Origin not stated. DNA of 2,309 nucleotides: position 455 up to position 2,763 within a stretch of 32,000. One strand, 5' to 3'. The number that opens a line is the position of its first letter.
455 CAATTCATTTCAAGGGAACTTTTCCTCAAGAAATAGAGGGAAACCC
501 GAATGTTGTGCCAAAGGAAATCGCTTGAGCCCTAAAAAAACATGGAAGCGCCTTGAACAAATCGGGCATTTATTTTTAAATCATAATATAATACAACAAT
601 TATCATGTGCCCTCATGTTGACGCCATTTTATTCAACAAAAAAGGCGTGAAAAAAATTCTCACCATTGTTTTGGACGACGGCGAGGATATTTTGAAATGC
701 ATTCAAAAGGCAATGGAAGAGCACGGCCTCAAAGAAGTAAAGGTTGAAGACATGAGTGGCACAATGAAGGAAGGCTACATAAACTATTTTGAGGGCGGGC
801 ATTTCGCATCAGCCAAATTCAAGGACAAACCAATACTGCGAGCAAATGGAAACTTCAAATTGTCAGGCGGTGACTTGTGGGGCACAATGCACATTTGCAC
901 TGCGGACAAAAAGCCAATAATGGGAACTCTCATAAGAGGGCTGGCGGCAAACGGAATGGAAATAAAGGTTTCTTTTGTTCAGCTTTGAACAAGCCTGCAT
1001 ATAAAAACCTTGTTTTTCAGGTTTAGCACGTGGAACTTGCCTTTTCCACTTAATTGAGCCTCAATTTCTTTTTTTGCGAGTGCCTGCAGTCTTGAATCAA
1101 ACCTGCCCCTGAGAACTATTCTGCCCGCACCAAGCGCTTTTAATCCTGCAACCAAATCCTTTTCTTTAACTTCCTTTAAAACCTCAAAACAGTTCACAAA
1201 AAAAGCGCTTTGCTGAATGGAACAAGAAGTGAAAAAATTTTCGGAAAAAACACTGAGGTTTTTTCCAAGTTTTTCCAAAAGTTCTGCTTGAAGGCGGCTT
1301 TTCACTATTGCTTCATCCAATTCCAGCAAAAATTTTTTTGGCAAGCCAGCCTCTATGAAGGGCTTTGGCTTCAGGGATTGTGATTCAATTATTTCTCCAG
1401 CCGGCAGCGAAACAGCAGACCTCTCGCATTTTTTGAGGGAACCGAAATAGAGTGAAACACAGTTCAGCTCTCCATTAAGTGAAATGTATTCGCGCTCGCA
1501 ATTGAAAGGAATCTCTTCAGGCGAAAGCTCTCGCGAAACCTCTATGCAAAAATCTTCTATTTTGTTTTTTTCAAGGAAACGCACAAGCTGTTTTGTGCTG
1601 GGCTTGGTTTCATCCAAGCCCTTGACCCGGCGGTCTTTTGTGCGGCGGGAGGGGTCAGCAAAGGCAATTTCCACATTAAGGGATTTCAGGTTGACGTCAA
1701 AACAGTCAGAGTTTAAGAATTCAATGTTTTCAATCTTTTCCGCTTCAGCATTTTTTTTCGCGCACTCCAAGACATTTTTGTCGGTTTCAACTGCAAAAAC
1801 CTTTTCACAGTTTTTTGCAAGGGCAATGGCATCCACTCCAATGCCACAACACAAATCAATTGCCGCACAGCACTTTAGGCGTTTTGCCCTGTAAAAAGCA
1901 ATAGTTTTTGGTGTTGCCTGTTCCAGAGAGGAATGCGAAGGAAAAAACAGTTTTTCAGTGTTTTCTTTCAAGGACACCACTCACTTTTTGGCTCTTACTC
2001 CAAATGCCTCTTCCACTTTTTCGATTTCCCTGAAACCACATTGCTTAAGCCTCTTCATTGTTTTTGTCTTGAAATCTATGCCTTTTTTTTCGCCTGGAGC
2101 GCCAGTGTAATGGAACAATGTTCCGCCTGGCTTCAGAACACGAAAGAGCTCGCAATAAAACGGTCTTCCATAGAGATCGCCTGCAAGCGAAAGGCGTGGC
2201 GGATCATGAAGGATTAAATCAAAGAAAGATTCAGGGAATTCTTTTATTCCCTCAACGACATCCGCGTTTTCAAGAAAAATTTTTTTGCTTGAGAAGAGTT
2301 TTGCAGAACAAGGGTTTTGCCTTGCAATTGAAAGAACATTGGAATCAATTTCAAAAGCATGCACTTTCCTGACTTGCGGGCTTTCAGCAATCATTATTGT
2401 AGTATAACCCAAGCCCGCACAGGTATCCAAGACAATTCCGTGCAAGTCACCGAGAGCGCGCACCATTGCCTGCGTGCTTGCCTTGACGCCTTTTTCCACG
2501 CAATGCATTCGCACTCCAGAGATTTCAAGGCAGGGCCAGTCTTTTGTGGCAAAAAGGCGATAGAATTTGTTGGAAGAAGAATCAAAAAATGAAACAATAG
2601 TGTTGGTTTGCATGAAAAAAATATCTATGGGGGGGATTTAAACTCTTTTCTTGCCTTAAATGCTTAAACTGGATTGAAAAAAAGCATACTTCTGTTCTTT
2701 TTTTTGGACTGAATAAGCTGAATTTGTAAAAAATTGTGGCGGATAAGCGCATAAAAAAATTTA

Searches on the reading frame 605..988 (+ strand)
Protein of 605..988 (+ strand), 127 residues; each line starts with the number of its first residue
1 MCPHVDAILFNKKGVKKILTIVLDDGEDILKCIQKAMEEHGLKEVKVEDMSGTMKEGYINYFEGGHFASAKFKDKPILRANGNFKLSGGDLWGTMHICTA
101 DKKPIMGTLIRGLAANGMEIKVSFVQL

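Call 55: search_protein_families(library=pfam, proteins=[window:605-988:+], max_evalue=0.001)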
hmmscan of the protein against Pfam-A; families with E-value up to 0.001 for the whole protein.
window:605-988:+ (127 aa): 1 family
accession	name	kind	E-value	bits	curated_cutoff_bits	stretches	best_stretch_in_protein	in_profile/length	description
PF03479.20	PCC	-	5.5e-09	36.8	25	1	19-120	3-110/117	Plants and Prokaryotes Conserved (PCC) domain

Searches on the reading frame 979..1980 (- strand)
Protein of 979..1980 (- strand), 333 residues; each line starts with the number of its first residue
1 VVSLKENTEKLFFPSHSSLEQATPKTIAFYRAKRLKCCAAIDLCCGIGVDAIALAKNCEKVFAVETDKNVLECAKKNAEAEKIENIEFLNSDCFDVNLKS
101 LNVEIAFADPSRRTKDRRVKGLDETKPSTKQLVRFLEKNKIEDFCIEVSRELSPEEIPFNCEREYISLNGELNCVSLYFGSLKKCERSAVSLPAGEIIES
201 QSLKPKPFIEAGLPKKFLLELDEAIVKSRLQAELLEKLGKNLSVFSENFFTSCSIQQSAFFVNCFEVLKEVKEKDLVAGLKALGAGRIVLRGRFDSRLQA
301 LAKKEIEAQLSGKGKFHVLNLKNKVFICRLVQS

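Call 55: search_protein_families(library=pfam, proteins=[window:979-1980:-], max_evalue=0.001)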
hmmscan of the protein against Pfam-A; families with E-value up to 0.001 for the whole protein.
window:979-1980:- (333 aa): 12 families
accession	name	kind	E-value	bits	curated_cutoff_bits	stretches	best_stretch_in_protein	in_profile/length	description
PF13649.12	Methyltransf_25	-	1.3e-08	35.8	27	1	41-108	2-70/97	Methyltransferase domain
PF09445.16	Methyltransf_15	-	1.4e-08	34.9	22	1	40-100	4-61/165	RNA cap guanine-N2 methyltransferase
PF05175.20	MTS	-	1.6e-07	31.6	23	1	40-97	35-94/170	Methyltransferase small domain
PF13847.12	Methyltransf_31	-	1.7e-07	31.5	27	1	38-106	5-78/145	Methyltransferase domain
PF05958.17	tRNA_U5-meth_tr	-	2e-06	27.5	23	1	41-89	206-254/357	tRNA (Uracil-5-)-methyltransferase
PF08241.18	Methyltransf_11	-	6.7e-06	27.1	21.2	1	42-106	2-64/95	Methyltransferase domain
PF03602.21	Cons_hypoth95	-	3.5e-05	24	24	1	34-110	39-121/182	Conserved hypothetical protein 95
PF02390.23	Methyltransf_4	-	4.3e-05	23.5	24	1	40-117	5-92/173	Putative methyltransferase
PF01209.24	Ubie_methyltran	-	0.00018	21.4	20.1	1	35-97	46-111/233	ubiE/COQ5 methyltransferase family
PF06325.19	PrmA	-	0.00025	21.1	22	1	36-88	161-213/296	Ribosomal protein L11 methyltransferase (PrmA)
PF03848.20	TehB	-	0.00043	20.2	20.4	1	32-102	26-93/193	Tellurite resistance protein TehB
PF02475.24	TRM5-TYW2_MTfase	-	0.00076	19.9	28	0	41-100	41-103/164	TRM5/TYW2 methyltransferase domain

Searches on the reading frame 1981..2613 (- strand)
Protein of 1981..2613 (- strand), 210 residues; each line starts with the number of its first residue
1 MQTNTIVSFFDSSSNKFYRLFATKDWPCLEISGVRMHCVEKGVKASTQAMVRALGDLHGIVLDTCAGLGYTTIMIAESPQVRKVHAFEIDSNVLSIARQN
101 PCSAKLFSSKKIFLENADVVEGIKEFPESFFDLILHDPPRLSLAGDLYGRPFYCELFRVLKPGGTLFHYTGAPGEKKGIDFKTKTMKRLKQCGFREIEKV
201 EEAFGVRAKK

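Call 55: search_protein_families(library=pfam, proteins=[window:1981-2613:-], max_evalue=0.001)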
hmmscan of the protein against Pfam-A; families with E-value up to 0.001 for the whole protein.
window:1981-2613:- (210 aa): 8 families
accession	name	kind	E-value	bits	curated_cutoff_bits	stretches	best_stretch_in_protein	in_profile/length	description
PF13649.12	Methyltransf_25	-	2.4e-07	31.8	27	1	61-164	1-97/97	Methyltransferase domain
PF05175.20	MTS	-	6.3e-07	29.6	23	1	42-166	15-136/170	Methyltransferase small domain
PF01564.23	Spermine_synth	-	1.8e-05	24.8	22.9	1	69-177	30-139/186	Spermine/spermidine synthase domain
PF08241.18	Methyltransf_11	-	0.0001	23.3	21.2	1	62-167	1-94/95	Methyltransferase domain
PF13847.12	Methyltransf_31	-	0.00016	21.9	27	1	61-166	7-107/145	Methyltransferase domain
PF20922.3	Anamorsin_N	-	0.00024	21.3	27.1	1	108-202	30-124/163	Anamorsin, N-terminal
PF09445.16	Methyltransf_15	-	0.00047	20.2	22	1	60-139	3-80/165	RNA cap guanine-N2 methyltransferase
PF03602.21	Cons_hypoth95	-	0.00092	19.4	24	0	59-139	43-122/182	Conserved hypothetical protein 95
